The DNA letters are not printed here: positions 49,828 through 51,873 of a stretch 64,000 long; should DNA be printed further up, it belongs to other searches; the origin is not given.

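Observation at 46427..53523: Glycan-decoration cassette: fcl, GT4, class I methyltransferase, FkbM methyltransferase and two tandem NodU/CmcH carbamoyltransferases.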

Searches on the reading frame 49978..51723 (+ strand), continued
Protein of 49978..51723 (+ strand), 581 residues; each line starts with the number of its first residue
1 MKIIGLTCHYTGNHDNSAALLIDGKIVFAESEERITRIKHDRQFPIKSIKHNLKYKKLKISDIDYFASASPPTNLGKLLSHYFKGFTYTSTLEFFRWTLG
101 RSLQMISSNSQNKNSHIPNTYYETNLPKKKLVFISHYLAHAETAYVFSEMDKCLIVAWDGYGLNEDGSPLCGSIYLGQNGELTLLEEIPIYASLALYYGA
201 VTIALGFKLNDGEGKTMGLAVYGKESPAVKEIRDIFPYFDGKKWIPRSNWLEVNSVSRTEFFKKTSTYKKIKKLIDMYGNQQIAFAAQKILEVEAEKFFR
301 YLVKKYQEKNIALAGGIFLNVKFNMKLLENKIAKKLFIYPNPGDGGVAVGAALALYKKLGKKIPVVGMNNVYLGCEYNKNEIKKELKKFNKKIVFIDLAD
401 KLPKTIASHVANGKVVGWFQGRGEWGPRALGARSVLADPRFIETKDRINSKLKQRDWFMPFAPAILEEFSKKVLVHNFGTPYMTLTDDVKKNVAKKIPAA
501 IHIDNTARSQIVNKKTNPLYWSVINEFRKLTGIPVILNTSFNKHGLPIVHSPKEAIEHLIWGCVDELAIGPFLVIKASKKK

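Call 17: find_encoding_contigs(protein=P0011, flank=10000, max_places=1)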
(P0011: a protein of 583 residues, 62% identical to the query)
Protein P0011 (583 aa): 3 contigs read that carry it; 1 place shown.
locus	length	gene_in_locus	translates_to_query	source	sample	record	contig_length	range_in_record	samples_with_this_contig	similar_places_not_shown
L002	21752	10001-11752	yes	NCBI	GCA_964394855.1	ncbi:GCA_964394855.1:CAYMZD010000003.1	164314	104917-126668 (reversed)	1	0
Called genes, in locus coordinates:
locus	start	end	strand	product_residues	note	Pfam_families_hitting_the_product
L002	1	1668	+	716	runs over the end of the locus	PF13231:PMT_2 (weak)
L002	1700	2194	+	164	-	PF18915:DUF5667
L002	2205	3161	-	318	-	PF01209:Ubie_methyltran (weak), PF02353:CMAS (weak), PF05175:MTS (weak), PF13489:Methyltransf_23, PF08241:Methyltransf_11, PF08242:Methyltransf_12, PF13649:Methyltransf_25, PF13847:Methyltransf_31, +2 more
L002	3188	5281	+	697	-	PF13231:PMT_2 (weak)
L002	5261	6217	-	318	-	PF00535:Glycos_transf_2, PF10111:Glyco_tranf_2_2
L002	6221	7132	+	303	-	PF00535:Glycos_transf_2, PF10111:Glyco_tranf_2_2 (weak), PF13641:Glyco_tranf_2_3 (weak)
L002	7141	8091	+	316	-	PF01370:Epimerase, PF01073:3Beta_HSD (weak), PF16363:GDP_Man_Dehyd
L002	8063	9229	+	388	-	PF00534:Glycos_transf_1, PF13692:Glyco_trans_1_4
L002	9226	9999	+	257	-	PF01209:Ubie_methyltran (weak), PF05219:DREV (weak), PF13489:Methyltransf_23, PF05175:MTS (weak), PF13847:Methyltransf_31, PF08241:Methyltransf_11, PF08242:Methyltransf_12, PF13649:Methyltransf_25, +1 more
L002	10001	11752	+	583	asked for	PF02543:Carbam_trans_N, PF16861:Carbam_trans_C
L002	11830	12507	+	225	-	PF00132:Hexapep, PF14602:Hexapep_2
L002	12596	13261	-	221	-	PF01209:Ubie_methyltran (weak), PF13847:Methyltransf_31, PF08241:Methyltransf_11, PF08242:Methyltransf_12 (weak), PF13649:Methyltransf_25 (weak)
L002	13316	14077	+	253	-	PF00535:Glycos_transf_2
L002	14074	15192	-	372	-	PF04321:RmlD_sub_bind, PF01370:Epimerase, PF02719:Polysacc_synt_2, PF16363:GDP_Man_Dehyd, PF07993:NAD_binding_4 (weak)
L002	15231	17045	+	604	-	PF02543:Carbam_trans_N, PF16861:Carbam_trans_C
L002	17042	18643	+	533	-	-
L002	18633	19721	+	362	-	PF00070:Pyr_redox (faint), PF01266:DAO, PF03486:HI0933_like (faint), PF07992:Pyr_redox_2 (faint)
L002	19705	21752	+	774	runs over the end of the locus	PF00754:F5_F8_type_C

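Call 18: find_encoding_contigs(protein=P0031, flank=10000, max_places=1)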
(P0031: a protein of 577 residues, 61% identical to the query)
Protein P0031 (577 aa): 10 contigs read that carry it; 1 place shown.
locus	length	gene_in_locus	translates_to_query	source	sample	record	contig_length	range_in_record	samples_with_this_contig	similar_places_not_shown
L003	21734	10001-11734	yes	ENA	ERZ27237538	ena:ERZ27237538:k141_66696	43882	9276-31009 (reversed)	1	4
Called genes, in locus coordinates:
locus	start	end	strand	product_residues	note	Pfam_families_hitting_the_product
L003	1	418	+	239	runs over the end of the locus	PF01209:Ubie_methyltran, PF13489:Methyltransf_23, PF13847:Methyltransf_31, PF08241:Methyltransf_11, PF08242:Methyltransf_12, PF13649:Methyltransf_25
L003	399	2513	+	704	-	PF13231:PMT_2, PF02366:PMT (weak)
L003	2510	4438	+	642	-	PF13231:PMT_2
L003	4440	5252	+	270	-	PF00535:Glycos_transf_2, PF10111:Glyco_tranf_2_2 (faint), PF13641:Glyco_tranf_2_3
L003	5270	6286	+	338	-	PF05368:NmrA (weak), PF01073:3Beta_HSD, PF01370:Epimerase, PF02719:Polysacc_synt_2, PF07993:NAD_binding_4, PF08659:KR, PF13460:NAD_binding_10, PF16363:GDP_Man_Dehyd, +1 more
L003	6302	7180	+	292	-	PF01073:3Beta_HSD, PF01370:Epimerase, PF02719:Polysacc_synt_2 (weak), PF04321:RmlD_sub_bind, PF05368:NmrA, PF13460:NAD_binding_10, PF16363:GDP_Man_Dehyd, PF07993:NAD_binding_4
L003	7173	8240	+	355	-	PF00534:Glycos_transf_1, PF13692:Glyco_trans_1_4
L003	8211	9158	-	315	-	PF01370:Epimerase, PF02719:Polysacc_synt_2 (faint), PF13460:NAD_binding_10 (weak), PF01073:3Beta_HSD (weak), PF16363:GDP_Man_Dehyd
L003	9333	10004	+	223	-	PF01209:Ubie_methyltran, PF07021:MetW (weak), PF08241:Methyltransf_11, PF08242:Methyltransf_12, PF13489:Methyltransf_23, PF13649:Methyltransf_25, PF13847:Methyltransf_31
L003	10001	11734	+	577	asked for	PF02543:Carbam_trans_N, PF16861:Carbam_trans_C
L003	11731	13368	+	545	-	-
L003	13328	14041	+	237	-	PF13489:Methyltransf_23 (weak), PF05891:Methyltransf_PK (faint), PF13649:Methyltransf_25 (weak), PF13847:Methyltransf_31 (weak), PF08241:Methyltransf_11, PF08242:Methyltransf_12 (weak)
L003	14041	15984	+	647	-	-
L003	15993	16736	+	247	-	PF00535:Glycos_transf_2, PF13641:Glyco_tranf_2_3 (weak)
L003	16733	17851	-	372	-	PF00106:adh_short, PF01073:3Beta_HSD, PF01370:Epimerase, PF02719:Polysacc_synt_2, PF07993:NAD_binding_4, PF13460:NAD_binding_10, PF16363:GDP_Man_Dehyd, PF01370:Epimerase, +3 more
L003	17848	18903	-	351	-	PF01370:Epimerase, PF02719:Polysacc_synt_2, PF04321:RmlD_sub_bind, PF16363:GDP_Man_Dehyd, PF07993:NAD_binding_4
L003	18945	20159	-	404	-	PF00534:Glycos_transf_1, PF13692:Glyco_trans_1_4, PF00534:Glycos_transf_1 (weak)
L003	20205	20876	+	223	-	PF13489:Methyltransf_23, PF05219:DREV (weak), PF13847:Methyltransf_31, PF08241:Methyltransf_11, PF08242:Methyltransf_12, PF13649:Methyltransf_25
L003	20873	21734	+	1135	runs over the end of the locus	-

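Call 19: find_encoding_contigs(protein=P0040, flank=10000, max_places=1)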
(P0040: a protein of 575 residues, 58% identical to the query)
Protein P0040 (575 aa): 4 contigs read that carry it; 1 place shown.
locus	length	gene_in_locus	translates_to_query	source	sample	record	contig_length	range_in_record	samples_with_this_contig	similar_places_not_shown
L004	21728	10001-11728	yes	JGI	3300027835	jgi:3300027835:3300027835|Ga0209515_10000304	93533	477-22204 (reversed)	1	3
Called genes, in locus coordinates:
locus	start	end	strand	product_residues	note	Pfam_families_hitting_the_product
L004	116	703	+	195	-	-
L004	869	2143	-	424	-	PF08421:Methyltransf_13, PF13489:Methyltransf_23, PF08241:Methyltransf_11 (weak), PF08242:Methyltransf_12 (weak), PF08484:Methyltransf_14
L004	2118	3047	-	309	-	PF01073:3Beta_HSD, PF01370:Epimerase, PF04321:RmlD_sub_bind, PF16363:GDP_Man_Dehyd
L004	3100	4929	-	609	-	-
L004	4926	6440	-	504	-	-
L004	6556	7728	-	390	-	PF00534:Glycos_transf_1, PF13692:Glyco_trans_1_4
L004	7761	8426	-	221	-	PF17836:PglD_N (weak), PF25084:LbH_EIF2B (faint), PF25087:GMPPB_C, PF00132:Hexapep (weak)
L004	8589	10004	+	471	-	-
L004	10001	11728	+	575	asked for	PF02543:Carbam_trans_N, PF16861:Carbam_trans_C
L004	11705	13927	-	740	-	PF13439:Glyco_transf_4, PF20706:GT4-conflict, PF00534:Glycos_transf_1, PF13692:Glyco_trans_1_4, PF13439:Glyco_transf_4, PF00534:Glycos_transf_1, PF20706:GT4-conflict, PF13692:Glyco_trans_1_4, +3 more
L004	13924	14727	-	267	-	-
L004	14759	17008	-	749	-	-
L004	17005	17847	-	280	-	PF01209:Ubie_methyltran, PF05175:MTS, PF13489:Methyltransf_23, PF03141:Methyltransf_29, PF13847:Methyltransf_31, PF08241:Methyltransf_11, PF08242:Methyltransf_12, PF13649:Methyltransf_25, +4 more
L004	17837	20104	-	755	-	PF13439:Glyco_transf_4, PF13579:Glyco_trans_4_4, PF20706:GT4-conflict, PF00534:Glycos_transf_1, PF13692:Glyco_trans_1_4, PF13439:Glyco_transf_4, PF13579:Glyco_trans_4_4, PF20706:GT4-conflict, +4 more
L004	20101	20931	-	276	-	PF00535:Glycos_transf_2, PF10111:Glyco_tranf_2_2, PF13641:Glyco_tranf_2_3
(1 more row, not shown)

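Call 20: find_encoding_contigs(protein=P0019, flank=10000, max_places=1)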
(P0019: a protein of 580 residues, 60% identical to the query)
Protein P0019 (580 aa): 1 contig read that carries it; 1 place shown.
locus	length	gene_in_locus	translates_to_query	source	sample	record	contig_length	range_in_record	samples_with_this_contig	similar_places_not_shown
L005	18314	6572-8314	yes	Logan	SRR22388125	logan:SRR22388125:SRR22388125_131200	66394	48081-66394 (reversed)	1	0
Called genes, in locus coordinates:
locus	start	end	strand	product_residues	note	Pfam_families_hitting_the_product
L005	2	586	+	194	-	?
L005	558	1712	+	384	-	PF00534:Glycos_transf_1, PF13692:Glyco_trans_1_4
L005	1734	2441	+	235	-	PF00535:Glycos_transf_2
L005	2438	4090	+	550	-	PF03141:Methyltransf_29 (weak), PF01209:Ubie_methyltran (weak), PF13489:Methyltransf_23, PF08241:Methyltransf_11, PF08242:Methyltransf_12, PF13649:Methyltransf_25, PF13847:Methyltransf_31, PF00551:Formyl_trans_N, +1 more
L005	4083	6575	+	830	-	PF00754:F5_F8_type_C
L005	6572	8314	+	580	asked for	PF02543:Carbam_trans_N, PF16861:Carbam_trans_C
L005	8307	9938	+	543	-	-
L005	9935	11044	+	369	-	PF00070:Pyr_redox (faint), PF01266:DAO, PF07992:Pyr_redox_2 (faint), PF13450:NAD_binding_8 (weak)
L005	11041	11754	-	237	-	PF00535:Glycos_transf_2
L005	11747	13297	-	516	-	PF01370:Epimerase (faint), PF04321:RmlD_sub_bind (weak), PF01261:AP_endonuc_2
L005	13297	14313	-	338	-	PF00535:Glycos_transf_2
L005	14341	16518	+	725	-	PF02366:PMT, PF13231:PMT_2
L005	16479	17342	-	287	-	-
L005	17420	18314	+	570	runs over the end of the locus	-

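Call 35: search_dna_similar(query=window:49978-51723:+, collection=plasmids, mode=protein, max_rows=60, rows=spread)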
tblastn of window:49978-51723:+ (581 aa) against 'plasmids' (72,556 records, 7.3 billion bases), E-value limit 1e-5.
Records with a match: 472; places in all: 770; records where one place covers at least 80% of the query: 327.
Best place of each record, by identity: <60% 472.
By first word of the organism name: Ralstonia 133; Rhizobium 48; Burkholderia 48; Sinorhizobium 47; Streptomyces 46; Bacillus 19; Bradyrhizobium 17; Deinococcus 15; Paraburkholderia 10; Ensifer 8; and 45 more.
By predicted mobility (MOB-suite, as given by PLSDB): non-mobilizable 204; mobilizable 150; conjugative 118.
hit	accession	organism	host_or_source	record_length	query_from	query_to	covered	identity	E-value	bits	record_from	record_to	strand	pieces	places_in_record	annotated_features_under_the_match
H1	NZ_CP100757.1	Natrinema gelatinilyticum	marine sediment,sediment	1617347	12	580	98%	32.9%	9e-73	261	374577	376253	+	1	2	record has no annotation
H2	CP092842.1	Bradyrhizobium sp. 62B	Arachis hypogaea L.,cell ...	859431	14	576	97%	32.5%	1e-69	252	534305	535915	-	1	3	carbamoyltransferase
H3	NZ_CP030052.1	Bradyrhizobium guangdongense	peanut,cell culture,roots of peanut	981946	14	576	97%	32.3%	6e-71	255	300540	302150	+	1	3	carbamoyltransferase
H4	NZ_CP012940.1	Ralstonia solanacearum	plantain,cell culture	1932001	3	579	99%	31.2%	8e-60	223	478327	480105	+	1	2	none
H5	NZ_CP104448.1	Acinetobacter baumannii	Homo sapiens,sputum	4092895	3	579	99%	31.1%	4e-59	221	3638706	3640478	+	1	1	none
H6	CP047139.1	Ralstonia solanacearum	Potato,Single cell,tuber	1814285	3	579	99%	31.0%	8e-60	223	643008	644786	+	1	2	hypothetical protein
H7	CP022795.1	Ralstonia solanacearum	Solanum tuberosum,single cell,Potato ...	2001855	3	579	99%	30.9%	2e-59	222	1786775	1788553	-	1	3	hypothetical protein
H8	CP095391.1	Natribaculum breve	cell culture,saline soil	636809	12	580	98%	31.3%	1e-69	252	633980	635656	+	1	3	none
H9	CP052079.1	Ralstonia solanacearum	tomato,cell culture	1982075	3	579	99%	30.8%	2e-60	224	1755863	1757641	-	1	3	none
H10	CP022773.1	Ralstonia solanacearum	Solanum tuberosum,single cell,Potato ...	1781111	3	579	99%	30.8%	1e-59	223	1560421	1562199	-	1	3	hypothetical protein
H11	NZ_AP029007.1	Ralstonia pseudosolanacearum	-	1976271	3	579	99%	30.8%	1e-59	223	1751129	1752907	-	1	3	none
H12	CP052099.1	Ralstonia solanacearum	tomato,cell culture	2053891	3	579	99%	30.8%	1e-59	223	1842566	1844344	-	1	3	carbamoyltransferase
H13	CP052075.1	Ralstonia solanacearum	tomato,cell culture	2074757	3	579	99%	30.8%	1e-59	223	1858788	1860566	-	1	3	none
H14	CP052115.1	Ralstonia solanacearum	tomato,cell culture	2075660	3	579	99%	30.8%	1e-59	223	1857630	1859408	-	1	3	carbamoyltransferase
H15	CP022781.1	Ralstonia solanacearum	Solanum tuberosum,single cell,Potato ...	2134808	3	579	99%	30.8%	1e-59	223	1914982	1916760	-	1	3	hypothetical protein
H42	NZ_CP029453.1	Sinorhizobium fredii CCBAU 25509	Glycine soja,cell culture,plant root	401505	122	576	78%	32.3%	3e-53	203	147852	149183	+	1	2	none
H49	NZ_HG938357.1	Neorhizobium galegae bv. officinalis bv. officinalis str. ...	Galega officinalis root nodule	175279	288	576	50%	30.8%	7e-23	111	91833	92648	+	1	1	nodU: nodulation protein NodU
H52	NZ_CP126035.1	Bradyrhizobium elkanii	Glycine max,soybean,root nodule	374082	309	567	45%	30.9%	2e-19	100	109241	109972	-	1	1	nodU: nodulation protein NodU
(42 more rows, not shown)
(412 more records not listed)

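Call 36: get_annotated_region(hit=H49, flank=2500)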
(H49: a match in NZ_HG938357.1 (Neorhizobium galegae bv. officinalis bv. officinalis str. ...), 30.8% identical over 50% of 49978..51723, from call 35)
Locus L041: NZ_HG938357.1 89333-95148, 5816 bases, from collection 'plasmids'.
description: Neorhizobium galegae bv. officinalis bv. officinalis str. HAMBI 1141 plasmid pHAMBI1141b, complete sequence
organism: Neorhizobium galegae bv. officinalis bv. officinalis str. HAMBI 1141 (NCBI taxid 1028801)
taxonomy: Bacteria; Pseudomonadota; Alphaproteobacteria; Hyphomicrobiales; Rhizobiaceae; Neorhizobium; Neorhizobium galegae; Neorhizobium galegae bv. officinalis bv. officinalis str. HAMBI 1141
host: -; source: Galega officinalis root nodule; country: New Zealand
typing (MOB-suite, as given by PLSDB): conjugative; replicon rep_cluster_471; relaxase MOBQ; mating-pair formation MPF_T
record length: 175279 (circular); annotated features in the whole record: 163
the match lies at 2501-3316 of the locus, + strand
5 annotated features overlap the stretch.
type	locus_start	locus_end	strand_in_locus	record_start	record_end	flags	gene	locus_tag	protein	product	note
CDS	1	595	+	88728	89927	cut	-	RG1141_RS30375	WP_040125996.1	IS256 family transposase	-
CDS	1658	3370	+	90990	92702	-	nodU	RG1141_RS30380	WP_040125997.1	nodulation protein NodU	-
CDS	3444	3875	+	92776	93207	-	-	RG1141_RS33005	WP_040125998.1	IS5 family transposase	-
CDS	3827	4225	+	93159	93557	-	-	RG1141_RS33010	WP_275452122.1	IS5 family transposase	-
CDS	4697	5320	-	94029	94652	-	-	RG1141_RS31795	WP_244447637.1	reverse transcriptase domain-containing protein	-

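Call 37: get_annotated_region(hit=H52, flank=2500)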
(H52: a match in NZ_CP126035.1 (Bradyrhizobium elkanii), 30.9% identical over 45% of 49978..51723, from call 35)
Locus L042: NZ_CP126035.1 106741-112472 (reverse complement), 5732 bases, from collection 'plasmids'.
description: Bradyrhizobium elkanii strain S05J-Be plasmid pS05J, complete sequence
organism: Bradyrhizobium elkanii (NCBI taxid 29448)
taxonomy: Bacteria; Pseudomonadota; Alphaproteobacteria; Hyphomicrobiales; Nitrobacteraceae; Bradyrhizobium; Bradyrhizobium elkanii
host: -; source: Glycine max,soybean,root nodule; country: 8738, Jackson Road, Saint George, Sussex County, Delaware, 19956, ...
typing (MOB-suite, as given by PLSDB): conjugative; replicon rep_cluster_506; relaxase MOBP,MOBP; mating-pair formation MPF_T
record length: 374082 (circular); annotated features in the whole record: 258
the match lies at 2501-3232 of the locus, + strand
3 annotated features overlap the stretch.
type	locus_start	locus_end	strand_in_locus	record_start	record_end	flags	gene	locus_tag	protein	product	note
CDS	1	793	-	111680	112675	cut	-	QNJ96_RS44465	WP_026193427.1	S66 peptidase family protein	-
CDS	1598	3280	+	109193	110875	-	nodU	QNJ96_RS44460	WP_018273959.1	nodulation protein NodU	-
CDS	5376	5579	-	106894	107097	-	-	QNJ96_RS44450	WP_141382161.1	hypothetical protein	-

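Call 38: get_annotated_region(hit=H42, flank=3000)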
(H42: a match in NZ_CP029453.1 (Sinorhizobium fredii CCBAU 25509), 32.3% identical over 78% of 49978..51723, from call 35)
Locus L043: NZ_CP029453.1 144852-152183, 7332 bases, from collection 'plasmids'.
description: Sinorhizobium fredii CCBAU 25509 plasmid pSF25509a, complete sequence
organism: Sinorhizobium fredii CCBAU 25509 (NCBI taxid 1128330)
taxonomy: Bacteria; Pseudomonadota; Alphaproteobacteria; Hyphomicrobiales; Rhizobiaceae; Sinorhizobium; Sinorhizobium fredii; Sinorhizobium fredii CCBAU 25509
host: -; source: Glycine soja,cell culture,plant root; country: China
typing (MOB-suite, as given by PLSDB): conjugative; replicon rep_cluster_473; relaxase MOBP,MOBP,MOBQ; mating-pair formation MPF_T
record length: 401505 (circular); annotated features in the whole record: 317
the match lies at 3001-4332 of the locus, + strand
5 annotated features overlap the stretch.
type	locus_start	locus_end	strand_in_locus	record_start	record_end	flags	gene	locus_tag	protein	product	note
CDS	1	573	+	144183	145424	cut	nodC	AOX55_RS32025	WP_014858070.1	chitooligosaccharide synthase NodC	GO:0009877 - nodulation [Evidence IEA]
CDS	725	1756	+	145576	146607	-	nodI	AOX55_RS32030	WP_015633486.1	nodulation factor ABC transporter ATP-binding protein NodI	-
CDS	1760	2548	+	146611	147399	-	nodJ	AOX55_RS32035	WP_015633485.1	nodulation protein NodJ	-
CDS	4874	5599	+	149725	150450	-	noeI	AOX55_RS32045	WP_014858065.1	2-O-methyltransferase NoeI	-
CDS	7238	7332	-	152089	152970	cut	-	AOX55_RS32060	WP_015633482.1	reverse transcriptase domain-containing protein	-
